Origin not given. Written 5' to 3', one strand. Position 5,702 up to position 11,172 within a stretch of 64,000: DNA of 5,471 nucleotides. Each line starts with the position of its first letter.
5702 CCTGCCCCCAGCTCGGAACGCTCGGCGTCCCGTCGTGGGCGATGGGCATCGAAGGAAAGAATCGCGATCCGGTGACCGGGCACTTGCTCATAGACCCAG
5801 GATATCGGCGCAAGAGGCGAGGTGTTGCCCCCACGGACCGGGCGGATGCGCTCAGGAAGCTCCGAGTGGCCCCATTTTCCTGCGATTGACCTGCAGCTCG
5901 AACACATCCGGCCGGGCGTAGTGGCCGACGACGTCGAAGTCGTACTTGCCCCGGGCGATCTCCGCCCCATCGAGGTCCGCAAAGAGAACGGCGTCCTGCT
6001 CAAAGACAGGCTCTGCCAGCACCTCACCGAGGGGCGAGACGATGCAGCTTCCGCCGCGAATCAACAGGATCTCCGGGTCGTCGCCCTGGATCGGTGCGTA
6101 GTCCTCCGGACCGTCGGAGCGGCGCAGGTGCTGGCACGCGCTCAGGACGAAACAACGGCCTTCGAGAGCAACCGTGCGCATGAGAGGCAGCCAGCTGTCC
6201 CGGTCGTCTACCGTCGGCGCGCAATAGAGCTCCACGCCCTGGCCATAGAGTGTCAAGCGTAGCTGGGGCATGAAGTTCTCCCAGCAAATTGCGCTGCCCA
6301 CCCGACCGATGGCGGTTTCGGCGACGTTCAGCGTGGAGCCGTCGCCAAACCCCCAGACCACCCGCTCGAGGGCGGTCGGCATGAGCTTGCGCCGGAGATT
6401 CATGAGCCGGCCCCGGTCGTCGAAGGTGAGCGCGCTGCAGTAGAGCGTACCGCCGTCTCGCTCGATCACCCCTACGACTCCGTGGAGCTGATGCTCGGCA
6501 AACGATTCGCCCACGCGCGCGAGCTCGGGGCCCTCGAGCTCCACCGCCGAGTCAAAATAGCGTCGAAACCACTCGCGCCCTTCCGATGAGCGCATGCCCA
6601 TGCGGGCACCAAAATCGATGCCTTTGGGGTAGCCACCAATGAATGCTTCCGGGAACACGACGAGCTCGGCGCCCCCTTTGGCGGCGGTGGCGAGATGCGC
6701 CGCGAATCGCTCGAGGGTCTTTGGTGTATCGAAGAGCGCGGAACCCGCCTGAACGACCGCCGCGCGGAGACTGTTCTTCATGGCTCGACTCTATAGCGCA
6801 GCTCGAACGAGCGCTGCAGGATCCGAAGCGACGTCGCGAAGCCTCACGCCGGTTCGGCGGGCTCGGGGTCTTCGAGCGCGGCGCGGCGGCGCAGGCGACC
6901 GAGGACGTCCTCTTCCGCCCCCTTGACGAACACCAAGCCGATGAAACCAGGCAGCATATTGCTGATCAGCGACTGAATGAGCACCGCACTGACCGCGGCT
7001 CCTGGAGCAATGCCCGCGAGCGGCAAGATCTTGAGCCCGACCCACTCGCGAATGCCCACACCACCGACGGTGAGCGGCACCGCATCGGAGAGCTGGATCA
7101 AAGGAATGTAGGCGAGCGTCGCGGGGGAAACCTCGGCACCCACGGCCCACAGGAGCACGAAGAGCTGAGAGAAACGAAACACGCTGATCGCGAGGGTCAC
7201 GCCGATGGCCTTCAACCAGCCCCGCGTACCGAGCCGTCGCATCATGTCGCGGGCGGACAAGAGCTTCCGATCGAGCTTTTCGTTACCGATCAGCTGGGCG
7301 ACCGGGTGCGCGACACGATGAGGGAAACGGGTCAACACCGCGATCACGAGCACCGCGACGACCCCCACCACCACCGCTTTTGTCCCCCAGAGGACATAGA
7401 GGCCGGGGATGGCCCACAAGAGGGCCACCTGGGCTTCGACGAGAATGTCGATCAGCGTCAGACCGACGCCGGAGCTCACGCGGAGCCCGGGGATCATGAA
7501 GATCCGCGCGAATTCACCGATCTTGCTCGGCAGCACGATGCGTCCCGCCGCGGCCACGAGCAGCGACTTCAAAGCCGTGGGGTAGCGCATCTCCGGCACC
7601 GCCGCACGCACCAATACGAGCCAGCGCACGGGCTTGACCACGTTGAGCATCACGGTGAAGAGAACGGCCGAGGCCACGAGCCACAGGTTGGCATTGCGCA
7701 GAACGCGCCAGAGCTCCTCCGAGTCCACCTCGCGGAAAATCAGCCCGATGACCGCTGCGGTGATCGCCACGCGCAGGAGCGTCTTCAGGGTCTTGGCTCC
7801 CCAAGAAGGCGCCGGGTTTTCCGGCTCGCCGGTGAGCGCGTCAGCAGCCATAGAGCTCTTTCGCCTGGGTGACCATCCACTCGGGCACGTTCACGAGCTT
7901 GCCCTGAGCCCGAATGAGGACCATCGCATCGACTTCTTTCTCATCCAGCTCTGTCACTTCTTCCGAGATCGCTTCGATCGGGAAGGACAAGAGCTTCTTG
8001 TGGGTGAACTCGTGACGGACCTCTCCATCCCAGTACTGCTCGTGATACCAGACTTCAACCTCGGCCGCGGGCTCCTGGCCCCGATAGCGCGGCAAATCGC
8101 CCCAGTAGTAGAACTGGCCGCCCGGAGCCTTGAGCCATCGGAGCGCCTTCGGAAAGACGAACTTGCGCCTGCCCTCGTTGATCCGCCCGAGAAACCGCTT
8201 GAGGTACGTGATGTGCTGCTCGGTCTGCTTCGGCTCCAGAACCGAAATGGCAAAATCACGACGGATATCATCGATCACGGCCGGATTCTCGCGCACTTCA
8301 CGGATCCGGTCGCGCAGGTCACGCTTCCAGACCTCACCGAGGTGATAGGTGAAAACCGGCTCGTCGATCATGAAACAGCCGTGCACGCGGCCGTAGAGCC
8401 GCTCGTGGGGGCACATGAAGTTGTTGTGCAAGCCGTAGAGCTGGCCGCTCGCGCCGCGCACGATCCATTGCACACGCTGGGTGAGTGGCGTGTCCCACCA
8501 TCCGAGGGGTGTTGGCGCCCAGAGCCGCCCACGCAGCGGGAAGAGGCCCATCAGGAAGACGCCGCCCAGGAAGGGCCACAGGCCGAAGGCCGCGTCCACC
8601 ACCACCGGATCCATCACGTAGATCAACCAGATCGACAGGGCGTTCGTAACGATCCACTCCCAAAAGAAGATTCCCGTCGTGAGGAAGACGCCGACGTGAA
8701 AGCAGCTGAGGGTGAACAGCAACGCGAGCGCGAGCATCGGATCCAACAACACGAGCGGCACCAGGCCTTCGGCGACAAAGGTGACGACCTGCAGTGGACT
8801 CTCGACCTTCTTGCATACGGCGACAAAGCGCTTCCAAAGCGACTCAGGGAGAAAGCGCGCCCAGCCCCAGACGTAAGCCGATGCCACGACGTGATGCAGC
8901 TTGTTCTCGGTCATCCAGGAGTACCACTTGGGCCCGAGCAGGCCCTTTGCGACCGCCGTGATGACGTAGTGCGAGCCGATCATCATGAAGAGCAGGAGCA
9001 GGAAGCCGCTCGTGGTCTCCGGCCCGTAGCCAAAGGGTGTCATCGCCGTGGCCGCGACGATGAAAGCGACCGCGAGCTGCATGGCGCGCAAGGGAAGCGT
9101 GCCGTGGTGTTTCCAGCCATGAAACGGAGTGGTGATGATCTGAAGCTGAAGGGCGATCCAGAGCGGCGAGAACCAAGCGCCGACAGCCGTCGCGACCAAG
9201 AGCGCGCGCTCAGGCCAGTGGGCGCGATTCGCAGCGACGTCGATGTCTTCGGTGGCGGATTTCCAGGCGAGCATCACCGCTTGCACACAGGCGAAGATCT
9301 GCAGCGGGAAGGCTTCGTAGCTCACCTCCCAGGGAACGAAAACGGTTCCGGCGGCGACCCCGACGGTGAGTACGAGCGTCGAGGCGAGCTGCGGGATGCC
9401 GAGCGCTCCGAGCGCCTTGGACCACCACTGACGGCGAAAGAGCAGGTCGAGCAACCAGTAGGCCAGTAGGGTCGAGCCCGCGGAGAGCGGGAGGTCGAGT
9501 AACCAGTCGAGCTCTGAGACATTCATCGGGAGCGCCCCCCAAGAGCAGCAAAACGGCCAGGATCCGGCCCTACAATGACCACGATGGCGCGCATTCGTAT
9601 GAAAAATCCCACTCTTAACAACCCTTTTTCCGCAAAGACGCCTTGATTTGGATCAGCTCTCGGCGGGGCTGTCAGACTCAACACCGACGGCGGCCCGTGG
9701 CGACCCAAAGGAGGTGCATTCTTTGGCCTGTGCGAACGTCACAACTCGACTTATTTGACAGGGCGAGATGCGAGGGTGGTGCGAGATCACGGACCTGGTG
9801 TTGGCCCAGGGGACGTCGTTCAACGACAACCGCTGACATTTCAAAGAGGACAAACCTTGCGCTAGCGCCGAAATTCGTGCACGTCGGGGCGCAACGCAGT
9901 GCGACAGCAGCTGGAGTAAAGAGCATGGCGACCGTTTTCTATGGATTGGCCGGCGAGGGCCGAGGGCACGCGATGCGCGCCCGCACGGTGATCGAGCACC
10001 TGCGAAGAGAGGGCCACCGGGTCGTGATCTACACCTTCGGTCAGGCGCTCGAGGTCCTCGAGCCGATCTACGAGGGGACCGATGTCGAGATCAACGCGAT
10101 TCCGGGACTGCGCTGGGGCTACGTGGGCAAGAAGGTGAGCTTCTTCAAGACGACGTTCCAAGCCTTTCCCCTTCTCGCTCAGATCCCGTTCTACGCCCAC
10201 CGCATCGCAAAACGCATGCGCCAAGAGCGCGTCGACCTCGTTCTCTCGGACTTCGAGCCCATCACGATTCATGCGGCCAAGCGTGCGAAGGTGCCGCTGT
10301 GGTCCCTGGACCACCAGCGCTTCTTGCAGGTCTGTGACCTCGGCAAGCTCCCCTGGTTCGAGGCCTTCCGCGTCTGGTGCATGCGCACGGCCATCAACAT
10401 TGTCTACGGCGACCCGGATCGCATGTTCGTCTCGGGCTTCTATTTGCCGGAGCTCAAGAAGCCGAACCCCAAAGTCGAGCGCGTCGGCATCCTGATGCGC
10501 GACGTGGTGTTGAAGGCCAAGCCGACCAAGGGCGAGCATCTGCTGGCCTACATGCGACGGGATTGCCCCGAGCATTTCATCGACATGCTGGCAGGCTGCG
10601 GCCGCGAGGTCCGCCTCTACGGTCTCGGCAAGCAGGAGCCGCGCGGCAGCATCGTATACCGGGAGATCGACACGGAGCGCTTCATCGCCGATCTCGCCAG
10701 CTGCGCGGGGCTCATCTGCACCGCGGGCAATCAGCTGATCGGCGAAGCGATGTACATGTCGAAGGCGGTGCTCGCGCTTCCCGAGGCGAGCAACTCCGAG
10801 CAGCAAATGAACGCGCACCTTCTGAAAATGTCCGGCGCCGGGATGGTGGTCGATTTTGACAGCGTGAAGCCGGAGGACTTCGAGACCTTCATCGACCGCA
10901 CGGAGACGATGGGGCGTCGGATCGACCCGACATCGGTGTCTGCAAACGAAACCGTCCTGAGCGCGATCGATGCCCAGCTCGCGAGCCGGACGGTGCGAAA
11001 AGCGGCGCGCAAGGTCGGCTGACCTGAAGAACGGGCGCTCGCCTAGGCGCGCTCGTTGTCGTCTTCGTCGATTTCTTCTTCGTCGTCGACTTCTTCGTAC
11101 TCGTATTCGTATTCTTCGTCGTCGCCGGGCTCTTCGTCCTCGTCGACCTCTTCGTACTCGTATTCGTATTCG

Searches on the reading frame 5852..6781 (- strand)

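Call 48: search_protein_families(library=pfam, proteins=[window:5852-6781:-], max_evalue=0.0001)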
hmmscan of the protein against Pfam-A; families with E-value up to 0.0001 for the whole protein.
window:5852-6781:- (309 aa): 1 family
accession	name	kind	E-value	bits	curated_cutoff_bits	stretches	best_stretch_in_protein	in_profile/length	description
PF00795.27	CN_hydrolase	-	8.6e-53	179.7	23.2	1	6-277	1-253/256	Carbon-nitrogen hydrolase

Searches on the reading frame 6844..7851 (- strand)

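Call 48: search_protein_families(library=pfam, proteins=[window:6844-7851:-], max_evalue=0.0001)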
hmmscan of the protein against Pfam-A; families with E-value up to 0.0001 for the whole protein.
window:6844-7851:- (335 aa): 1 family
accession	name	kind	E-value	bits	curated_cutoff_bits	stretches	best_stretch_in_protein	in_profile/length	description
PF03706.18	LPG_synthase_TM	-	2.5e-27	96.6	33.4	1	25-305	2-302/302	Lysylphosphatidylglycerol synthase TM region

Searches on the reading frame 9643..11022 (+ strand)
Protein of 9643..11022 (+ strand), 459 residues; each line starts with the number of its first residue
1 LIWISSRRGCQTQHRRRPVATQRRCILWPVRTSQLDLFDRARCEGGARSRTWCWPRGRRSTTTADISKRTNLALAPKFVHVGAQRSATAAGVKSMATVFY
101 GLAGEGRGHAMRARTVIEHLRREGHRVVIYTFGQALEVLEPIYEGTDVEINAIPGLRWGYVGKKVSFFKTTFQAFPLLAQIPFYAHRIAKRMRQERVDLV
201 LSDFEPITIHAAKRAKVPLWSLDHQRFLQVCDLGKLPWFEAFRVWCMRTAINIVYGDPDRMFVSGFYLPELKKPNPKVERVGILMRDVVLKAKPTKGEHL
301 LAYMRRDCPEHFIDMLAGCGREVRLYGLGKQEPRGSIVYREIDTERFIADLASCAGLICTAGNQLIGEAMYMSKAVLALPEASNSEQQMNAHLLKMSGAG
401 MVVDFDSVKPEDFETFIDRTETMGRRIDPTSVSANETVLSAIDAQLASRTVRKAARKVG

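Call 8: search_protein_families(library=pfam, proteins=[window:9643-11022:+], max_evalue=0.001)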
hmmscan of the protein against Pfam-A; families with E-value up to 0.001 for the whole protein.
window:9643-11022:+ (459 aa): 3 families
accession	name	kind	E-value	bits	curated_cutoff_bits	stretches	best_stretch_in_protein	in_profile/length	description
PF13528.12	Glyco_trans_1_3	-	3.2e-64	217.6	25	1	97-419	2-320/322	Glycosyl transferase family 1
PF13439.12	Glyco_transf_4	-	4.9e-07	30.4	28.5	1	108-250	3-130/170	Glycosyltransferase Family 4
PF13579.12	Glyco_trans_4_4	-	0.00081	20.2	29.7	0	108-249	2-123/158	Glycosyl transferase 4-like domain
